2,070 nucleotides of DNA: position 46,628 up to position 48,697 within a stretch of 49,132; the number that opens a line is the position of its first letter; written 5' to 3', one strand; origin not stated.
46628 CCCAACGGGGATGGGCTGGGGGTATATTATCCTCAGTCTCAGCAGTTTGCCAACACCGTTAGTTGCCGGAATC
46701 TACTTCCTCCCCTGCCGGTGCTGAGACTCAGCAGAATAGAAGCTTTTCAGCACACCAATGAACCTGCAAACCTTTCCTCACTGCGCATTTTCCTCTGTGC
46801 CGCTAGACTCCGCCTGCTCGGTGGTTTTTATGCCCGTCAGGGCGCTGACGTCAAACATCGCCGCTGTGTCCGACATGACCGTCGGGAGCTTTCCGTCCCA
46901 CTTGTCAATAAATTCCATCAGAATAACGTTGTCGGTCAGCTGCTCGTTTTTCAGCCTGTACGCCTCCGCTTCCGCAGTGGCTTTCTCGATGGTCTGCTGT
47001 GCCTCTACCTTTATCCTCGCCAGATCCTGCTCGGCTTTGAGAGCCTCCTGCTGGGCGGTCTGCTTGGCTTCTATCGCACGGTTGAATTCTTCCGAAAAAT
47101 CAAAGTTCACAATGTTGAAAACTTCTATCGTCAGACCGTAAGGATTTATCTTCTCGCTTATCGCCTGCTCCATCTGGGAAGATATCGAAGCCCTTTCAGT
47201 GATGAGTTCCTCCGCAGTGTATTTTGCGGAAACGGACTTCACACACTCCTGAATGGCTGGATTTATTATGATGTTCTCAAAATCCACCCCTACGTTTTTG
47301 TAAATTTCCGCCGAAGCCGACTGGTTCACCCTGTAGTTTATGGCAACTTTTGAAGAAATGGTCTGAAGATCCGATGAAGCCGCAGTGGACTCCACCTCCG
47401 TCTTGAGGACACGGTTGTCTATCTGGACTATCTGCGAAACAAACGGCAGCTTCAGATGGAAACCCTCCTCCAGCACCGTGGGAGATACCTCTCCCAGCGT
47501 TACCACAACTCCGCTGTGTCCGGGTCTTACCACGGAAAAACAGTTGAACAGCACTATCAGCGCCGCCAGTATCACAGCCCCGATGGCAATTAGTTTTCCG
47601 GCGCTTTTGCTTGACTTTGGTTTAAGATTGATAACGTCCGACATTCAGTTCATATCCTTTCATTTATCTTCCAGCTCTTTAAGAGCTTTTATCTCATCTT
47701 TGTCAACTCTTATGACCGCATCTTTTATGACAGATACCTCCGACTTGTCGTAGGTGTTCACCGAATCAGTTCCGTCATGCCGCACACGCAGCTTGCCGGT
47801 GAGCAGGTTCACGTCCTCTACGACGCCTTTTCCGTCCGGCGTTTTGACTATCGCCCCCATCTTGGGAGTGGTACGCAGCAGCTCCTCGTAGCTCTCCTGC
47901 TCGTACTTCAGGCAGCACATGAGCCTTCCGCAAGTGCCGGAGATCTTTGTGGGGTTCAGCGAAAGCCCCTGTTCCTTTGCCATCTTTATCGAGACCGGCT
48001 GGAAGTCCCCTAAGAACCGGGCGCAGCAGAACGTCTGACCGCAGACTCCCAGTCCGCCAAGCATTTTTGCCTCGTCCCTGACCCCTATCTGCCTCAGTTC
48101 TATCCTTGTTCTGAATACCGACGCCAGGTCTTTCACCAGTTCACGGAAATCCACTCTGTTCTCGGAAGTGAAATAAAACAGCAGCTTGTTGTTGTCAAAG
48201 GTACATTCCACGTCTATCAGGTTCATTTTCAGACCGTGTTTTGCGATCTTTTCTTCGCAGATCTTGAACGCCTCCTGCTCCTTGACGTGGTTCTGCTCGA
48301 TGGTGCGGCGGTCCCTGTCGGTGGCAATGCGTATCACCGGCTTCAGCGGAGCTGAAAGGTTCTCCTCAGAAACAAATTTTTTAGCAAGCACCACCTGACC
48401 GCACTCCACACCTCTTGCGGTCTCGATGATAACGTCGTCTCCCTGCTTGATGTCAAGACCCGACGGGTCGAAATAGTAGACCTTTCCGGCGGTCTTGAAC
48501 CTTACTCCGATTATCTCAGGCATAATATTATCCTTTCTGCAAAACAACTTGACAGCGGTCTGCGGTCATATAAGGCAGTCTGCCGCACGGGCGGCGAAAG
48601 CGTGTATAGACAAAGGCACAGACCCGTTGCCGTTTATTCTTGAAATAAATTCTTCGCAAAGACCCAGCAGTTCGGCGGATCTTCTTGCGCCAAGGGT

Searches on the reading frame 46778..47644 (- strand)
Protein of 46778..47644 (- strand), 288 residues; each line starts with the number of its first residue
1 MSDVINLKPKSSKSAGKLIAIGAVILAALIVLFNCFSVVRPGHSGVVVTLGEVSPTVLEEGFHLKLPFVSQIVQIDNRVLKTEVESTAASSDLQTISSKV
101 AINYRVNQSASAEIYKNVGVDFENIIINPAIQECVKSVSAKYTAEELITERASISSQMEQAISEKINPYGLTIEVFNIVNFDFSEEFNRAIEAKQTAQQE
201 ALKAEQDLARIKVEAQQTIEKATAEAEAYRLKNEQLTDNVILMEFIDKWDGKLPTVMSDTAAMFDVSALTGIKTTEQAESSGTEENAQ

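Call 16: find_encoding_contigs(protein=window:46778-47644:-, flank=6000, max_places=10)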
Protein window:46778-47644:- (288 aa): no gene with exactly this product is on record in the collection.

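Call 18: search_protein_families(library=pfam, proteins=[window:46781-47644:-], max_evalue=0.01)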
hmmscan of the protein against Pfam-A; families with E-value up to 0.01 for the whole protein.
window:46781-47644:- (288 aa): 2 families
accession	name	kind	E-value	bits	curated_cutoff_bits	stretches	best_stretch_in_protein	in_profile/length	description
PF01145.31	Band_7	-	4.5e-35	121.7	23.6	1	38-216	2-166/176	SPFH domain / Band 7 family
PF13421.11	Band_7_1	-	7.4e-05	22.9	24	1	130-195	144-207/211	SPFH domain-Band 7 family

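Call 24: find_homologous_proteins(query=window:46781-47644:-, max_evalue=1e-20)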
Query window:46781-47644:- (288 aa): 5039 proteins with E <= 1e-20 among 7085 candidates; the best 120 are listed.
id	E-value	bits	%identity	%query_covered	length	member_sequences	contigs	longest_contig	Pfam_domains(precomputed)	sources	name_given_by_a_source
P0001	3.3e-174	595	100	100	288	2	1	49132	PF01145.32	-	-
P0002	4.4e-173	591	99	100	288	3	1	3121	PF01145.32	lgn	-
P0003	9.8e-146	502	84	97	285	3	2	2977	PF01145.32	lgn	-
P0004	3.8e-132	457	78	97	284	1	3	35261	PF01145.32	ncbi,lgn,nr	ncbi:MAG: prohibitin family protein [Clostridiales bacterium]|nr:prohibitin family protein [Clostrid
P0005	2.0e-126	438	79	88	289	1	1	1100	PF01145.32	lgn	-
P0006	3.0e-126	438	79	88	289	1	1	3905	PF01145.32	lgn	-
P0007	1.3e-122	426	76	88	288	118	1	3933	PF01145.32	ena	-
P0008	4.1e-122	424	77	83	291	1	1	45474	PF01145.32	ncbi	ncbi:MAG: prohibitin family protein [Porcipelethomonas sp.]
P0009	1.2e-121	423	71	97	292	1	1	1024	PF01145.32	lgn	-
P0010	1.7e-121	422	73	93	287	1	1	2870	PF01145.32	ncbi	-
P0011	1.8e-121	422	73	89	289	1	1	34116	PF01145.32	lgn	-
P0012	2.4e-121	422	69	99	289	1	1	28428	PF01145.32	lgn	-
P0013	2.7e-121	422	76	86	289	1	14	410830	PF01145.32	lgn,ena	-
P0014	3.9e-121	421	74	89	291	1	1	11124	PF01145.32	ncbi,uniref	ncbi:prohibitin family protein [Porcipelethomonas sp.]|uniref:prohibitin family protein n=1 Tax=Porc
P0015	4.2e-121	421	70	99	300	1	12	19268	PF01145.32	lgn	-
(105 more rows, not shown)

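Call 25: find_encoding_contigs(protein=P0002, flank=10000, max_places=6)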
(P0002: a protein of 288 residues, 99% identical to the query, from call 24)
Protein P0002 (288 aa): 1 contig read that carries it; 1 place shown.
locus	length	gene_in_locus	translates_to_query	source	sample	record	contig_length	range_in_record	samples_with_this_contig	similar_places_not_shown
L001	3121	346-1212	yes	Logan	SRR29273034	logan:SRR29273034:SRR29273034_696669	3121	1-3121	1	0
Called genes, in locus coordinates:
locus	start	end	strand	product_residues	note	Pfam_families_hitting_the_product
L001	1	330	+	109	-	?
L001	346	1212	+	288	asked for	PF01145:Band_7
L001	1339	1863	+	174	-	-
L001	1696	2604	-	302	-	-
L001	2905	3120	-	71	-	?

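Call 26: find_encoding_contigs(protein=P0003, flank=10000, max_places=6)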
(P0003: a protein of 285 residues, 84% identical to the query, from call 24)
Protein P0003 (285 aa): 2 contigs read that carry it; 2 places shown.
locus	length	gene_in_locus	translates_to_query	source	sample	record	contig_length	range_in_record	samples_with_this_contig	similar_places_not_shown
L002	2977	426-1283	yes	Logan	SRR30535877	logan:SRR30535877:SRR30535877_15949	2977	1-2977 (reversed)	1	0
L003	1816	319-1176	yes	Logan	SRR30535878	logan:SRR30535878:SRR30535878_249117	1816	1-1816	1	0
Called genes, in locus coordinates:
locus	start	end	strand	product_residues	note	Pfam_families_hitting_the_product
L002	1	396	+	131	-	?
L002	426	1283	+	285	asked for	PF01145:Band_7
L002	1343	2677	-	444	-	PF01554:MatE, PF03023:MurJ (weak), PF01554:MatE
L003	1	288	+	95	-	?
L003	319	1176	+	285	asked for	PF01145:Band_7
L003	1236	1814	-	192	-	?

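Call 27: find_encoding_contigs(protein=P0004, flank=10000, max_places=6)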
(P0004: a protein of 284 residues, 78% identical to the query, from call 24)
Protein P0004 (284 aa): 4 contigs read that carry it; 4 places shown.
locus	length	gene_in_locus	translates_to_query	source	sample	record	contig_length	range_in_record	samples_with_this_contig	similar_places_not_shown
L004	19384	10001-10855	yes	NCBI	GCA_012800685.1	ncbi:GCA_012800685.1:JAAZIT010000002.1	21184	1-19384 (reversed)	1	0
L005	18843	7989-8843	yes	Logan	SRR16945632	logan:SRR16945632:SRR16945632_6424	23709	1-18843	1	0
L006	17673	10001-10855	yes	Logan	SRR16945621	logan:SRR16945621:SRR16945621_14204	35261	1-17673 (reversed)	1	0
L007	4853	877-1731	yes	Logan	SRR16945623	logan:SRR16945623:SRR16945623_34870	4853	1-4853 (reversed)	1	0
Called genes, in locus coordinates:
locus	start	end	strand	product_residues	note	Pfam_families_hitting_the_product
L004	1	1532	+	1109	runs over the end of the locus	PF05762:VWA_CoxE (weak), PF00092:VWA, PF13519:VWA_2, PF13768:VWA_3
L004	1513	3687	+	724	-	PF09136:Glucodextran_B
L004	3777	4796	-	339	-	PF00553:CBM_2, PF09478:CBM49 (weak)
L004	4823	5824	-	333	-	PF16902:FokI_D3 (weak), PF13280:WYL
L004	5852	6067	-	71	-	PF05979:DUF896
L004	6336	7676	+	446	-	PF01276:OKR_DC_1, PF05889:SepSecS, PF01053:Cys_Met_Meta_PP (faint)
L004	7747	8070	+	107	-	PF06153:CdAMP_rec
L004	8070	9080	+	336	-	PF13177:DNA_pol3_delta2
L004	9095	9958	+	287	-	PF04468:PSP1, PF28472:PSP1_3rd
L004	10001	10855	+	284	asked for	PF01145:Band_7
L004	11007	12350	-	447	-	PF01554:MatE, PF03023:MurJ, PF01554:MatE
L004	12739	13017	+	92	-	PF02686:GatC (weak)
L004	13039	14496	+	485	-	PF01425:Amidase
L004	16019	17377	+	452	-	PF01336:tRNA_anti-codon, PF00152:tRNA-synt_2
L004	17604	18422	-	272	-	PF00376:MerR, PF13411:MerR_1, PF06445:GyrI-like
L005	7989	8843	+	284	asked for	PF01145:Band_7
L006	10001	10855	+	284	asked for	PF01145:Band_7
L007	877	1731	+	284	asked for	PF01145:Band_7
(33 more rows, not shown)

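Call 31: find_homologous_proteins(query=L001:1696-2604:-, max_evalue=0.00001)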
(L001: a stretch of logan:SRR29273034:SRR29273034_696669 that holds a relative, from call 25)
Query L001:1696-2604:- (302 aa): 22 proteins with E <= 0.00001 among 8000 candidates.
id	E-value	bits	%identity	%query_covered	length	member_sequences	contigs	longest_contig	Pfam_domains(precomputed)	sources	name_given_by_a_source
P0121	5.9e-143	494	97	80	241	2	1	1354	-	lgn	-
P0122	2.8e-83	298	57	67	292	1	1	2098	-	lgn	-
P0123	1.7e-72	262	47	92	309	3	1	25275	-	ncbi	-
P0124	4.4e-60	222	41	87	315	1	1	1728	-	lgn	-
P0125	1.9e-52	197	40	95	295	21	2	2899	-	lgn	-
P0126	1.2e-48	184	40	88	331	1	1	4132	-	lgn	-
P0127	2.0e-42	164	36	85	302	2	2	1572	-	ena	-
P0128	3.6e-42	163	48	61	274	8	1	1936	-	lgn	-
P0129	4.9e-42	162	48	60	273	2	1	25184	-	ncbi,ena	-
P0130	1.7e-36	144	34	85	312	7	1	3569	-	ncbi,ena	-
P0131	1.7e-32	131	32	75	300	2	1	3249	-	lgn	-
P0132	2.1e-32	131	38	76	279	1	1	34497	-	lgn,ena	-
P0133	8.6e-31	126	35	73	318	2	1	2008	-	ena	-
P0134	1.4e-29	122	32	84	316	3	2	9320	-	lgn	-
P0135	2.6e-29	121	34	97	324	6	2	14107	-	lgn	-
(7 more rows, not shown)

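Call 32: find_encoding_contigs(protein=P0121, flank=10000, max_places=6)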
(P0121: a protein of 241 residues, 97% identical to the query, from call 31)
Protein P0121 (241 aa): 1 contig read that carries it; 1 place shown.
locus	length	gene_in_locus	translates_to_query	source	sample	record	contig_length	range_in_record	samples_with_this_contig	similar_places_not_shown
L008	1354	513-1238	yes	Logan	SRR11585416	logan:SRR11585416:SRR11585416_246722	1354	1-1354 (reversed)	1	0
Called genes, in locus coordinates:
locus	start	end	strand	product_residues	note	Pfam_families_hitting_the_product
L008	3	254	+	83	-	?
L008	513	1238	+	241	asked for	-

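Call 33: find_encoding_contigs(protein=P0122, flank=10000, max_places=6)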
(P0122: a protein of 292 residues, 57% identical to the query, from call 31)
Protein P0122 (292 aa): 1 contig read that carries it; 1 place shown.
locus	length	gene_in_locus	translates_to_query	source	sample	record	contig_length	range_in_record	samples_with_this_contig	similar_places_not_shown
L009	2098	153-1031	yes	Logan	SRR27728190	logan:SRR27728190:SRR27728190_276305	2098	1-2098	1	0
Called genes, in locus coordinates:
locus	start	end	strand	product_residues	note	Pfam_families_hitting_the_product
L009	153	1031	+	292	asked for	-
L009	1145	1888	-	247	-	PF00106:adh_short, PF08659:KR, PF13561:adh_short_C2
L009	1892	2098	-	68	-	?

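Call 34: find_encoding_contigs(protein=P0123, flank=10000, max_places=6)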
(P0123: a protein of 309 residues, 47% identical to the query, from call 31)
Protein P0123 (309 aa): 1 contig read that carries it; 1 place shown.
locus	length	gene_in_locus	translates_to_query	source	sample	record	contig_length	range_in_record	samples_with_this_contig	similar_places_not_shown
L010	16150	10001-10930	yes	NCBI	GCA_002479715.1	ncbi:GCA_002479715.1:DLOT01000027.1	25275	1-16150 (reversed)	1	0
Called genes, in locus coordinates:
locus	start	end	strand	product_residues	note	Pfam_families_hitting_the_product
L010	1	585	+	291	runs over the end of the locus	-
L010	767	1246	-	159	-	PF03073:TspO_MBR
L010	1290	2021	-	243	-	PF02811:PHP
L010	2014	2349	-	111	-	-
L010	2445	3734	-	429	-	PF13237:Fer4_10, PF14697:Fer4_21 (weak), PF12838:Fer4_7 (weak), PF13187:Fer4_9, PF00037:Fer4 (weak), PF12837:Fer4_6 (weak), PF02906:Fe_hyd_lg_C, PF04060:FeS, +1 more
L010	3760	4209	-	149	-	PF13581:HATPase_c_2, PF02518:HATPase_c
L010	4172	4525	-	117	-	PF07085:DRTGG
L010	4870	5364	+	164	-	PF01257:2Fe-2S_thioredx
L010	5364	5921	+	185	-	PF02518:HATPase_c, PF13589:HATPase_c_3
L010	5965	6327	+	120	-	-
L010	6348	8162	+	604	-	PF01257:2Fe-2S_thioredx, PF01512:Complex1_51K, PF10531:SLBB (weak), PF10589:NADH_4Fe-4S, PF00037:Fer4, PF12837:Fer4_6 (weak), PF12838:Fer4_7, PF13187:Fer4_9 (weak), +3 more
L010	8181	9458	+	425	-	-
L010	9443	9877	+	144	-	-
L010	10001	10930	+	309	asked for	-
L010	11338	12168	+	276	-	-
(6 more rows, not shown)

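Call 60: list_cluster_members(proteins=[P0002, P0121, P0001, L001:1696-2601:-])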
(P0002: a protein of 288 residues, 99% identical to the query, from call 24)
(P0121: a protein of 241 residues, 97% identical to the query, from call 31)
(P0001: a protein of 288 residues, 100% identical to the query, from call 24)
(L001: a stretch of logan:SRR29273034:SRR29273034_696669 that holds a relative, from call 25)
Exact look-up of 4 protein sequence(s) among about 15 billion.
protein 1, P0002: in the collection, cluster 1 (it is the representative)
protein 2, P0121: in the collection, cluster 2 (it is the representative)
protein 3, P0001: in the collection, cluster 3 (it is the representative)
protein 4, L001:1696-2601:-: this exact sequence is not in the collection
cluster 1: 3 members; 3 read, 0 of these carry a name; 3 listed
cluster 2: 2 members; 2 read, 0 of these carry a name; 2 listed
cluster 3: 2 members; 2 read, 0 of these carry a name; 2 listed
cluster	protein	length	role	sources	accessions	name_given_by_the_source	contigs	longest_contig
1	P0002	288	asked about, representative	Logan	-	-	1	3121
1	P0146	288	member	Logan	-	-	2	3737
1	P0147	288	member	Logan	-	-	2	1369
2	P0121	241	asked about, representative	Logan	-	-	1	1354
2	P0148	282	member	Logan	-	-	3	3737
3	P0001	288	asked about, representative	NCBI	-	-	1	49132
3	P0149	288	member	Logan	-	-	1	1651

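Call 61: find_encoding_contigs(protein=P0148, flank=10000, max_places=10)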
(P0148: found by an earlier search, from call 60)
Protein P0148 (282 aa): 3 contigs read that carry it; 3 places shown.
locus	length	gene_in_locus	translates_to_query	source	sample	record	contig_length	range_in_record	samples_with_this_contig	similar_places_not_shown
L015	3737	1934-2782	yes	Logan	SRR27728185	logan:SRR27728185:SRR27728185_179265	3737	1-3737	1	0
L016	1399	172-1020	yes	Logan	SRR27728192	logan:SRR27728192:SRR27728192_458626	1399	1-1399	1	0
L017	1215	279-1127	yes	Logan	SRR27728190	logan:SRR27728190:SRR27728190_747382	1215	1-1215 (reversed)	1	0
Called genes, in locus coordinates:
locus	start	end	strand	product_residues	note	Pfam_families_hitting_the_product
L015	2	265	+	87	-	?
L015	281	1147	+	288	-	PF01145:Band_7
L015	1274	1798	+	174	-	-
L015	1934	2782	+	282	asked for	-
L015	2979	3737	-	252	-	?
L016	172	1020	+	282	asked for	-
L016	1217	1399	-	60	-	?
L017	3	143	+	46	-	?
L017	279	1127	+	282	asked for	-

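Call 62: find_encoding_contigs(protein=P0146, flank=10000, max_places=10)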
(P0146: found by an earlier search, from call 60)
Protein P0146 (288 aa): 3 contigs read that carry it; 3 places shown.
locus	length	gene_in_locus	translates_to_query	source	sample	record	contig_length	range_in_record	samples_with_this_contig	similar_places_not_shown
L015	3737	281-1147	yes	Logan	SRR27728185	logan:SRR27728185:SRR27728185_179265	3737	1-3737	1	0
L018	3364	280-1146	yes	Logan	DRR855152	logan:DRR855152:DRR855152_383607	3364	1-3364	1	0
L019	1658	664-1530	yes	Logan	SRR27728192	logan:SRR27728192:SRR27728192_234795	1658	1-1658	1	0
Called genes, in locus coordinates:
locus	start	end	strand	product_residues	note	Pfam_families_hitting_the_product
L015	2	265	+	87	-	?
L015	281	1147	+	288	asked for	PF01145:Band_7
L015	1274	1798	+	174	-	-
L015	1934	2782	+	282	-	-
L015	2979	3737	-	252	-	?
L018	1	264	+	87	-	?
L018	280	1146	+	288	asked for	PF01145:Band_7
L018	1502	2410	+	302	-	-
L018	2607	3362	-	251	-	?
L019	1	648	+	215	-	?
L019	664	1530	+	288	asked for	PF01145:Band_7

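Call 67: find_encoding_contigs(protein=P0147, flank=10000, max_places=10)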
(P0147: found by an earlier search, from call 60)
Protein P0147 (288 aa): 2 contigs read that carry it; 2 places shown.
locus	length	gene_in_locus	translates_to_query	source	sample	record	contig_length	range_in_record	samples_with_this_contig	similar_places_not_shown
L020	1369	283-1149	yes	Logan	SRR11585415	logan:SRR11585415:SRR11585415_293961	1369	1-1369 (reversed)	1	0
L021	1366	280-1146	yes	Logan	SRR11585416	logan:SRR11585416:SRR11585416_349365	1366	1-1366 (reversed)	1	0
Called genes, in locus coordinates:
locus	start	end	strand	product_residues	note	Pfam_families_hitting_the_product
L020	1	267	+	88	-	?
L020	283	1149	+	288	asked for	PF01145:Band_7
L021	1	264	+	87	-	?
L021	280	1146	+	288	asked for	PF01145:Band_7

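Call 68: find_encoding_contigs(protein=P0149, flank=10000, max_places=10)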
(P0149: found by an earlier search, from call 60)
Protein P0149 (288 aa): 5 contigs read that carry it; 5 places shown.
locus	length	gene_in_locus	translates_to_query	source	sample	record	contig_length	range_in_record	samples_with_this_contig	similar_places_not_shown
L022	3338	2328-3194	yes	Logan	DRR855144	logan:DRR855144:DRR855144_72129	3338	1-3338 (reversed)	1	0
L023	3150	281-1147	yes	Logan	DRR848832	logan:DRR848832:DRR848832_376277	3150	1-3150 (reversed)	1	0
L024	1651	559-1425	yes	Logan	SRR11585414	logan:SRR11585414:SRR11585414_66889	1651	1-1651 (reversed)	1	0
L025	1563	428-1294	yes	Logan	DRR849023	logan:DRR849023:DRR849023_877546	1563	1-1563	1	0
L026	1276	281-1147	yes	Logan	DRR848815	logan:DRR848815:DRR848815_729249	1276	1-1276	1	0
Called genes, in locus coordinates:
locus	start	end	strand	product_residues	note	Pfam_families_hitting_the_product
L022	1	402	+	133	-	?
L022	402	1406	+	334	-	PF13177:DNA_pol3_delta2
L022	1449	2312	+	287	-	PF04468:PSP1, PF28472:PSP1_3rd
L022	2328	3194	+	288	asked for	PF01145:Band_7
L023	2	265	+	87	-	?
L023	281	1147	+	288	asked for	PF01145:Band_7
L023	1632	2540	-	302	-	-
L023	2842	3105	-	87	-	PF10431:ClpB_D2-small (weak)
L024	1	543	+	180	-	?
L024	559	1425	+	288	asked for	PF01145:Band_7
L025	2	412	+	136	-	?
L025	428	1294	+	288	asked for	PF01145:Band_7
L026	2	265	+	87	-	?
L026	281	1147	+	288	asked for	PF01145:Band_7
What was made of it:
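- No sample yielded both orientations (calls 61, 62, 67, 68).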

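Call 85: list_cluster_members(proteins=[L015:1274-1795:+])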
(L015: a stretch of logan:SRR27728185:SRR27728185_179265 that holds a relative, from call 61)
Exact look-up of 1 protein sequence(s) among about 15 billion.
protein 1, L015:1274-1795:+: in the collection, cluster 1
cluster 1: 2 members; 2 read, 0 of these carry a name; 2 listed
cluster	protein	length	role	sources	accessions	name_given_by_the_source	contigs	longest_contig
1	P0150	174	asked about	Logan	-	-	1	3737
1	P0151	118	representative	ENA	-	-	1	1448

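Call 86: find_encoding_contigs(protein=P0151, flank=10000, max_places=10)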
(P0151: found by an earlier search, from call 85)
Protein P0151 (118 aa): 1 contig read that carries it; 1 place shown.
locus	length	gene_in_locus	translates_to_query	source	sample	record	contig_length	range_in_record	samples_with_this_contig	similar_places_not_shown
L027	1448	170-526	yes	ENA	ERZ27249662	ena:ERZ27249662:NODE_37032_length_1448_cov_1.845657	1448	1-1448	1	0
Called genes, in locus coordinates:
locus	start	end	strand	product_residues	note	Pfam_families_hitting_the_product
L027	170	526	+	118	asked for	-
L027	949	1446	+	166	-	?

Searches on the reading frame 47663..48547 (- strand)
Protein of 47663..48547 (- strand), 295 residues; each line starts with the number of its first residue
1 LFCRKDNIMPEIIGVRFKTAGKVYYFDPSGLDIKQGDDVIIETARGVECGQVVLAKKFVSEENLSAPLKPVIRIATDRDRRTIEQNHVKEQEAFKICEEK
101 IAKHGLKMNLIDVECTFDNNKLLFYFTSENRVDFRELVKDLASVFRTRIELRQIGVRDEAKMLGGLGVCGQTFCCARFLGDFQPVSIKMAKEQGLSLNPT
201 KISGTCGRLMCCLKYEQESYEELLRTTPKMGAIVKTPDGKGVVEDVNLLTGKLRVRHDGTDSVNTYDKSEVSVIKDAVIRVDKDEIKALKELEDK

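Call 18: search_protein_families(library=pfam, proteins=[window:47663-48547:-], max_evalue=0.01)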
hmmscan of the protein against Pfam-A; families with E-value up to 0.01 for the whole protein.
window:47663-48547:- (295 aa): 1 family
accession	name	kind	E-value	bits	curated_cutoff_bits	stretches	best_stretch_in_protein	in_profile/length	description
PF04468.17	PSP1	-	1.2e-37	128.5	27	1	69-154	1-86/86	PSP1 C-terminal conserved region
